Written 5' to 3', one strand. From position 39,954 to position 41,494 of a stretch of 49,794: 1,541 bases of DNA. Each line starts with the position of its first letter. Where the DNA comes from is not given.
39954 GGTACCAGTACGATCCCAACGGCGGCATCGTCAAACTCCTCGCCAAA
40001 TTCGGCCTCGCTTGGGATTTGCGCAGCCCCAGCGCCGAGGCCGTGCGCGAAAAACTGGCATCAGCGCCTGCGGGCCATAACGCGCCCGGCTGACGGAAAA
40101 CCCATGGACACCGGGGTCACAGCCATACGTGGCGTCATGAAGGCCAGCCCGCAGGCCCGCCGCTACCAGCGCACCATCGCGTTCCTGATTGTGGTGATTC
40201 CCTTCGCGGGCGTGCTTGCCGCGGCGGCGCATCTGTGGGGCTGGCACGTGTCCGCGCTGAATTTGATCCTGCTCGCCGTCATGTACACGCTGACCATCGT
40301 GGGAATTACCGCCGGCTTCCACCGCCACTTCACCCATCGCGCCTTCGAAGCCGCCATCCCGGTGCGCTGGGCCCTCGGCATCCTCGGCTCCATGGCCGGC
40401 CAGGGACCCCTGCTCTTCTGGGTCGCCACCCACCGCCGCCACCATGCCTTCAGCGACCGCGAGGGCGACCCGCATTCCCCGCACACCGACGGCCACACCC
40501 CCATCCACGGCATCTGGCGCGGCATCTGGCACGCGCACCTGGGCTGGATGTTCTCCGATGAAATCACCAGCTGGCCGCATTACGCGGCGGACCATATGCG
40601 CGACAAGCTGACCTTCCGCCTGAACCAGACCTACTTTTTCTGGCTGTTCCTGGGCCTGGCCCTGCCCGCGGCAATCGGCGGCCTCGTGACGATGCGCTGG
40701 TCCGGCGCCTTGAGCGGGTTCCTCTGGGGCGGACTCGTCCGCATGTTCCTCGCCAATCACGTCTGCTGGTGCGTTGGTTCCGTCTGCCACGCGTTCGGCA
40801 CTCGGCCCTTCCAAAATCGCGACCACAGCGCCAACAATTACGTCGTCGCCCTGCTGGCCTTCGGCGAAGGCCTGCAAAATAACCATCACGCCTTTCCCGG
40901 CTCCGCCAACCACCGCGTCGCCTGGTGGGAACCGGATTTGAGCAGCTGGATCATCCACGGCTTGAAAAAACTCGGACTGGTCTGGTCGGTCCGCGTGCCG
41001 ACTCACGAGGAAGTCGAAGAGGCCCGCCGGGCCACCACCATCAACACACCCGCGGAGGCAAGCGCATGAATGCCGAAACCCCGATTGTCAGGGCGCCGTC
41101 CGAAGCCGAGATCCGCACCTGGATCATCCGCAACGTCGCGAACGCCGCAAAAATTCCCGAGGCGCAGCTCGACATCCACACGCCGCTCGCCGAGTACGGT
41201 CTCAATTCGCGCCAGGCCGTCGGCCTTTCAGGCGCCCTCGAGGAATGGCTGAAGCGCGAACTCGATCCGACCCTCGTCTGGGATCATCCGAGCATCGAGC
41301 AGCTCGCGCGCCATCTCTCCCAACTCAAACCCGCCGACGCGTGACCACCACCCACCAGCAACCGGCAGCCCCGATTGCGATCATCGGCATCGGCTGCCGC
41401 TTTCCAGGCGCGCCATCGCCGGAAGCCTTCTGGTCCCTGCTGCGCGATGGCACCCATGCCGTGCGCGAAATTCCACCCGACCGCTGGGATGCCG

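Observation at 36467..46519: Hybrid lipid cluster: type III PKS-monooxygenase-methyltransferase joined to FAAL, ACP, AT-less KS, plant-type acyl-ACP thioesterase and two desaturases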

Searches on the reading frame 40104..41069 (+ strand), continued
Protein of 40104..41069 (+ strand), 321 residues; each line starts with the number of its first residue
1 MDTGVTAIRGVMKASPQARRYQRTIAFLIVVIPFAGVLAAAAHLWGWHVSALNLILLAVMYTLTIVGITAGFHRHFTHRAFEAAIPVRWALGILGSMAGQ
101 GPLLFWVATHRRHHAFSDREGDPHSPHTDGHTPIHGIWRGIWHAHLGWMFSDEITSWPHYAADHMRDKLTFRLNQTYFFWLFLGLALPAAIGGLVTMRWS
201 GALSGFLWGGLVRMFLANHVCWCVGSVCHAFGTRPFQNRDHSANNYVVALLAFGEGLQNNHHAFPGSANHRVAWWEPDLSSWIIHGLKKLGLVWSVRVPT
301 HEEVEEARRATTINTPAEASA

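Call 35: get_annotated_region(hit=H19, flank=8000)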
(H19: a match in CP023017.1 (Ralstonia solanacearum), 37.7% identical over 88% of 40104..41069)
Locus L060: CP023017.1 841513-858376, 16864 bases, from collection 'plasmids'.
description: Ralstonia solanacearum strain SL3022 plasmid unnamed, complete sequence
organism: Ralstonia solanacearum (NCBI taxid 305)
taxonomy: Bacteria; Pseudomonadota; Betaproteobacteria; Burkholderiales; Burkholderiaceae; Ralstonia; Ralstonia solanacearum
host: -; source: Solanum tuberosum,single cell,Potato bacterial wilt; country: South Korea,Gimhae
typing (MOB-suite, as given by PLSDB): non-mobilizable
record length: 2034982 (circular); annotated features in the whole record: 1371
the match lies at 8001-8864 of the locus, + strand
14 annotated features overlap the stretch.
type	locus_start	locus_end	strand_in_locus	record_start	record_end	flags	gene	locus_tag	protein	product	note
CDS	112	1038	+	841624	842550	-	-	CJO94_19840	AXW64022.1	beta-ketoacyl-ACP synthase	-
CDS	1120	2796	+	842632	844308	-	-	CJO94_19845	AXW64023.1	hypothetical protein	-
CDS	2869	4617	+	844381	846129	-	-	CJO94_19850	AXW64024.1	carbamoyltransferase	-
CDS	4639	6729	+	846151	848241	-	-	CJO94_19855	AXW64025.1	hypothetical protein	-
CDS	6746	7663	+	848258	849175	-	-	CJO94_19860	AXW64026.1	alpha/beta hydrolase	-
CDS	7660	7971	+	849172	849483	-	-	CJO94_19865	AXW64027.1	acyl carrier protein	-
CDS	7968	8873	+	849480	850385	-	-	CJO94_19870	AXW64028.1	acyl-CoA desaturase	-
CDS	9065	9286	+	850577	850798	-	-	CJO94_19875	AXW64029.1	hypothetical protein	-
CDS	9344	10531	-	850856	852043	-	-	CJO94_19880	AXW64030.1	aspartate aminotransferase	-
CDS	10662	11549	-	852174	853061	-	-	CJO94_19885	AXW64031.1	LysR family transcriptional regulator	-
CDS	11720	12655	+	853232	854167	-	argC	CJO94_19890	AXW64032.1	N-acetyl-gamma-glutamyl-phosphate reductase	-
CDS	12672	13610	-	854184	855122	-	-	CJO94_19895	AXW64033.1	LysR family transcriptional regulator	-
CDS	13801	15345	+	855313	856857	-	-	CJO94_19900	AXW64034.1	ABC transporter substrate-binding protein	-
CDS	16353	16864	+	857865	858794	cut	-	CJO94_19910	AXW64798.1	peptide ABC transporter permease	-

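Call 36: search_protein_families(library=pfam, proteins=[L051:13196-14344:+, L051:9479-13168:+, L049:13832-14083:+, L059:9144-11837:+], max_evalue=0.001)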
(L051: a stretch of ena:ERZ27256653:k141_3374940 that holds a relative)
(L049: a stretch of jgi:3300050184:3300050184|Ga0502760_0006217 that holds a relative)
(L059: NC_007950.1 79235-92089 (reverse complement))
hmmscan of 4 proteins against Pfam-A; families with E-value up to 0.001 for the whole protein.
L051:13196-14344:+ (382 aa): 2 families
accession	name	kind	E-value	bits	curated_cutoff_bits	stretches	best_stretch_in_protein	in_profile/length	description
PF08541.16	ACP_syn_III_C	-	2.5e-13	50.4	26.6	1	286-364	1-74/90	3-Oxoacyl-[acyl-carrier-protein (ACP)] synthase III C terminal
PF00109.32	ketoacyl-synt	-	0.00046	20.3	20.8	0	100-204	153-249/252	Beta-ketoacyl synthase, N-terminal domain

L051:9479-13168:+ (1229 aa): 11 families
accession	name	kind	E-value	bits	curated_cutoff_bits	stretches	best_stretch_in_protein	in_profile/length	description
PF00109.32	ketoacyl-synt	-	1.3e-98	330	20.8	1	1-250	1-252/252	Beta-ketoacyl synthase, N-terminal domain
PF02801.28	Ketoacyl-synt_C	-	2e-43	147.6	20.8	1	259-376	2-119/119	Beta-ketoacyl synthase, C-terminal domain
PF00698.26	Acyl_transf_1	-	1.8e-37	129.9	32.7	2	534-658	2-124/319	Acyl transferase domain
PF14765.12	PS-DH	-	3e-33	115.1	23.7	1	947-1102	3-163/166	Polyketide synthase dehydratase N-terminal domain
PF21089.3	PKS_DH_N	-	1.5e-23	83.1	27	1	820-918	1-102/103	Polyketide synthase dehydratase domain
PF16197.11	KAsynt_C_assoc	-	1.8e-20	73.8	33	1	378-492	1-107/111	Ketoacyl-synthetase C-terminal extension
PF22621.2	CurL-like_PKS_C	-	1.8e-12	47.5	27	1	441-507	1-64/64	CurL-like, PKS C-terminal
PF00550.31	PP-binding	-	6.7e-09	36.3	20.8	1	1149-1210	2-63/67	Phosphopantetheine attachment site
PF23297.2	ACP_SdgA_C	-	1.7e-05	25.2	27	1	1148-1219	13-84/95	Highly reducing polyketide synthase sdgA, C-terminal ACP domain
PF22336.2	RhiE-like_linker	-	4.2e-05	23.9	27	1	445-512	2-65/67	RhiE-like, KS-MAT linker domain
PF00108.29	Thiolase_N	-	0.0006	19.7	26.4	0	164-202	77-115/260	Thiolase, N-terminal domain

L049:13832-14083:+ (83 aa): 1 family
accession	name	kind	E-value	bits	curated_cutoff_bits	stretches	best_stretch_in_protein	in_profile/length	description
PF00550.31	PP-binding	-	2.7e-10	40.8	20.8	1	10-75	3-67/67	Phosphopantetheine attachment site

L059:9144-11837:+ (897 aa): 7 families
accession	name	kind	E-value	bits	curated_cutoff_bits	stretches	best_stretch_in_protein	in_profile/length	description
PF00109.32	ketoacyl-synt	-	8.9e-91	304.4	20.8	1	3-251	2-252/252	Beta-ketoacyl synthase, N-terminal domain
PF02801.28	Ketoacyl-synt_C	-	4.3e-38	130.4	20.8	1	260-375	2-118/119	Beta-ketoacyl synthase, C-terminal domain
PF00550.31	PP-binding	-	8.5e-17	61.6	20.8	1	783-849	1-67/67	Phosphopantetheine attachment site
PF22621.2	CurL-like_PKS_C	-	5.1e-15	55.6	27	1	441-502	1-63/64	CurL-like, PKS C-terminal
PF16197.11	KAsynt_C_assoc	-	2e-11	44.7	33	1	384-482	8-103/111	Ketoacyl-synthetase C-terminal extension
PF22336.2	RhiE-like_linker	-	1.3e-10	41.5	27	1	444-505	1-62/67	RhiE-like, KS-MAT linker domain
PF00698.26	Acyl_transf_1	-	0.00089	19.2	32.7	0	577-620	69-112/319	Acyl transferase domain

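Call 38: search_solved_structures(query=window:40104-41069:+, max_evalue=0.001, show_alignments=1)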
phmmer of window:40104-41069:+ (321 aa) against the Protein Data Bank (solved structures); distinct sequences matched with E-value up to 0.001: 2.
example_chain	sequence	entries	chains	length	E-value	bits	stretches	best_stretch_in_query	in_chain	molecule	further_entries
4ymk_A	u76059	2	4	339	9.7e-24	87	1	55-296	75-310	Acyl-CoA desaturase 1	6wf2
4zyo_A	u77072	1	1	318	4.6e-22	81.5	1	60-295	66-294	Acyl-CoA desaturase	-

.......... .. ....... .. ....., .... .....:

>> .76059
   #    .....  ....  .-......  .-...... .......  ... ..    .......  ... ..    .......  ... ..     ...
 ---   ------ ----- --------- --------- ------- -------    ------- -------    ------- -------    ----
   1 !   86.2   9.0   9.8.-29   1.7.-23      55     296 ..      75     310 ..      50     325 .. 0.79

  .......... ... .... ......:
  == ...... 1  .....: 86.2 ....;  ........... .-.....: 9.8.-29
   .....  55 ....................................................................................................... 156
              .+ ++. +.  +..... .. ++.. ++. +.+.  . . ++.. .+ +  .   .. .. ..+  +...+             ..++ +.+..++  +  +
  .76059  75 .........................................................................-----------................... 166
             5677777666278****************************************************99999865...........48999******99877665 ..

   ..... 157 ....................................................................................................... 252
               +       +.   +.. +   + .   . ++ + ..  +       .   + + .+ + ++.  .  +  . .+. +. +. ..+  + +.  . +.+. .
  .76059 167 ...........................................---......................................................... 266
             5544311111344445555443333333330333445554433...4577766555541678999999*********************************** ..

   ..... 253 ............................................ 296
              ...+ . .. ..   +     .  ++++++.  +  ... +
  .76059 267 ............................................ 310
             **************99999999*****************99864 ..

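Call 42: find_related_loci(query=A1, collection=metagenome_contigs, flank=10000)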
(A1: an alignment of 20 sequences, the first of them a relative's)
Query A1 (321 aa) in metagenome_contigs; peptide patterns used: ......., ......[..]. (x = any residue, [..] = any of these).
600 stretches matched a pattern (row limit reached: there are more); 535 encode a relative of the query (tblastn E <= 1e-3); the best 80 are kept; 80 distinct loci.
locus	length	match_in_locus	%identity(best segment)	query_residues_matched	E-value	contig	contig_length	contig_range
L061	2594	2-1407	57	17-309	2e-116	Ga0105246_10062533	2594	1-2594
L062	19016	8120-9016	59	9-308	8e-110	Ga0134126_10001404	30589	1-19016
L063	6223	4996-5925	54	4-313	1e-109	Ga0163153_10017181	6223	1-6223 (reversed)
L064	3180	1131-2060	54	4-313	7e-112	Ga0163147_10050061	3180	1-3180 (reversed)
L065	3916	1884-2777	52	1-299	7e-101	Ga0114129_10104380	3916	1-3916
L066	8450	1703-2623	53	2-309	7e-99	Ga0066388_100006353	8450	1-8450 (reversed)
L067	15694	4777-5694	50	2-310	1e-97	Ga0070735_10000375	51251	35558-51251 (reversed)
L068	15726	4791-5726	49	1-308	7e-97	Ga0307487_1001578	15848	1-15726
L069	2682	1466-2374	49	5-309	1e-98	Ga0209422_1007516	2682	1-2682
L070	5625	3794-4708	49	8-313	1e-94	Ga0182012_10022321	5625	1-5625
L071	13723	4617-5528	48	5-310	3e-94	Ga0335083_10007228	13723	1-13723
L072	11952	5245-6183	50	11-321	6e-94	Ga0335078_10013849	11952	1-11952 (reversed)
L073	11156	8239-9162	48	1-310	1e-93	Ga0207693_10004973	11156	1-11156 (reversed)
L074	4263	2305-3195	49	8-304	2e-93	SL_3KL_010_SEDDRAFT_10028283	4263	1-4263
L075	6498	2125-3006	49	5-299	8e-92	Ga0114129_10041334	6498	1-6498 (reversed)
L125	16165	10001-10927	45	1-309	5e-81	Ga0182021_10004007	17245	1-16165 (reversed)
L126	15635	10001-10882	44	14-308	1e-80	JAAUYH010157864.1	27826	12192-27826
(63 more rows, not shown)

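Call 83: search_protein_families(library=pfam, proteins=[L125:11243-12157:+, L125:12126-14306:+, L125:14342-14812:+, L125:14796-15605:+, L125:6976-7953:+, L126:12249-13664:+, L126:13701-15635:+], max_evalue=0.00001)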
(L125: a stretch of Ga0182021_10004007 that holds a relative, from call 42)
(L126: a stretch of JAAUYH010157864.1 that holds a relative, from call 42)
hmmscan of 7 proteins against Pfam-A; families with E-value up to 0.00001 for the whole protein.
L125:11243-12157:+ (305 aa): 3 families
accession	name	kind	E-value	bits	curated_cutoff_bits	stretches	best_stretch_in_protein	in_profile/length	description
PF02353.26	CMAS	-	5e-59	200.3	27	1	24-292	6-271/273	Mycolic acid cyclopropane synthetase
PF13489.12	Methyltransf_23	-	1.1e-06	28.9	27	1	78-193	21-121/164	Methyltransferase domain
PF08242.18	Methyltransf_12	-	1.6e-06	29.2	30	1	84-186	1-98/98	Methyltransferase domain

L125:12126-14306:+ (727 aa): 4 families
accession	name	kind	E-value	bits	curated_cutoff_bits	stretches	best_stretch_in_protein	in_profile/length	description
PF00109.32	ketoacyl-synt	-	8.3e-79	265.2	20.8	1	16-265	1-252/252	Beta-ketoacyl synthase, N-terminal domain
PF02801.28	Ketoacyl-synt_C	-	4.6e-32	111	20.8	1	273-389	1-118/119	Beta-ketoacyl synthase, C-terminal domain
PF16197.11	KAsynt_C_assoc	-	1.5e-10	41.9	33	1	414-481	22-90/111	Ketoacyl-synthetase C-terminal extension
PF22621.2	CurL-like_PKS_C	-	4.3e-10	39.8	27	1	453-515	2-64/64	CurL-like, PKS C-terminal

L125:14342-14812:+ (157 aa): 1 family
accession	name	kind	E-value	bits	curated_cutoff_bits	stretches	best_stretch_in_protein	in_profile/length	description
PF03061.28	4HBT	-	1.6e-15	57.6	20.6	1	65-136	1-72/79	Thioesterase superfamily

L125:14796-15605:+ (270 aa): 2 families
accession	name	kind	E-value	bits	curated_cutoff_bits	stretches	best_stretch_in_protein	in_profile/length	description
PF01648.25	ACPS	-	1e-14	54.9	25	1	148-250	1-109/111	4'-phosphopantetheinyl transferase superfamily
PF22624.1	AASDHPPT_N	-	1.4e-09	38.6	27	1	57-141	8-94/100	4'-phosphopantetheinyl transferase, N-terminal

L125:6976-7953:+ (326 aa): 3 families
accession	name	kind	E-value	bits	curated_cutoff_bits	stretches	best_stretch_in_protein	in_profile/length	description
PF00561.26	Abhydrolase_1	-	1.4e-12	48.2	25.8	1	120-214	2-102/245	alpha/beta hydrolase fold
PF12697.13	Abhydrolase_6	-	1.3e-11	46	26.3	1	121-276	1-134/217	Alpha/beta hydrolase family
PF12146.15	Hydrolase_4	-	5.8e-11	42.6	27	1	119-228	5-125/239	Serine aminopeptidase, S33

L126:12249-13664:+ (472 aa): 0 families

L126:13701-15635:+ (645 aa): 7 families
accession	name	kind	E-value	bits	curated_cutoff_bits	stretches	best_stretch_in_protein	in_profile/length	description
PF00109.32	ketoacyl-synt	-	1.3e-99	333.4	20.8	1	9-258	1-252/252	Beta-ketoacyl synthase, N-terminal domain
PF02801.28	Ketoacyl-synt_C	-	6.2e-47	158.9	20.8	1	267-383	2-118/119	Beta-ketoacyl synthase, C-terminal domain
PF00698.26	Acyl_transf_1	-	2.1e-30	106.7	32.7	1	538-643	2-103/319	Acyl transferase domain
PF22621.2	CurL-like_PKS_C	-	3.9e-24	84.8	27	1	448-511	1-64/64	CurL-like, PKS C-terminal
PF22336.2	RhiE-like_linker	-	1.2e-14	54.5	27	1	452-517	2-66/67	RhiE-like, KS-MAT linker domain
PF16197.11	KAsynt_C_assoc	-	6.9e-14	52.6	33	1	388-496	3-107/111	Ketoacyl-synthetase C-terminal extension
PF00108.29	Thiolase_N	-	6.7e-08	32.7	26.4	1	170-210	75-115/260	Thiolase, N-terminal domain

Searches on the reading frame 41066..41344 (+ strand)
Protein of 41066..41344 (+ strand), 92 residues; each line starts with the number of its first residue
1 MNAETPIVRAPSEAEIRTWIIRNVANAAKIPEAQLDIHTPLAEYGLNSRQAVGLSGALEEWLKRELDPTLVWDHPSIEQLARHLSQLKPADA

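Call 4: search_protein_families(library=pfam, proteins=[window:41066-41344:+])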
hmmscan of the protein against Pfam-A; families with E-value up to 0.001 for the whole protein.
window:41066-41344:+ (92 aa): 2 families
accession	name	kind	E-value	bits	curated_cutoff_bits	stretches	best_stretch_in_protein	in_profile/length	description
PF00550.31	PP-binding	-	4.6e-14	52.8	20.8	1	19-84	2-67/67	Phosphopantetheine attachment site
PF23297.2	ACP_SdgA_C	-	3.1e-05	24.4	27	1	12-82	7-77/95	Highly reducing polyketide synthase sdgA, C-terminal ACP domain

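Call 21: search_protein_families(library=ncbifam, proteins=[window:41066-41344:+], max_evalue=0.00001)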
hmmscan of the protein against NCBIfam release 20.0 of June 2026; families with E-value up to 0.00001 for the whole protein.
window:41066-41344:+ (92 aa): 2 families
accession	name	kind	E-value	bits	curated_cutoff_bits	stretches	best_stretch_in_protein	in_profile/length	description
NF040607.1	mycolic_Pks13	equivalog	3.4e-15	54.6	2100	1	13-88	3-78/1680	polyketide synthase Pks13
NF045894.1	PKS_plus_SDR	equivalog_domain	8.7e-07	26.9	1740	1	16-86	1440-1511/1515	type I polyketide synthase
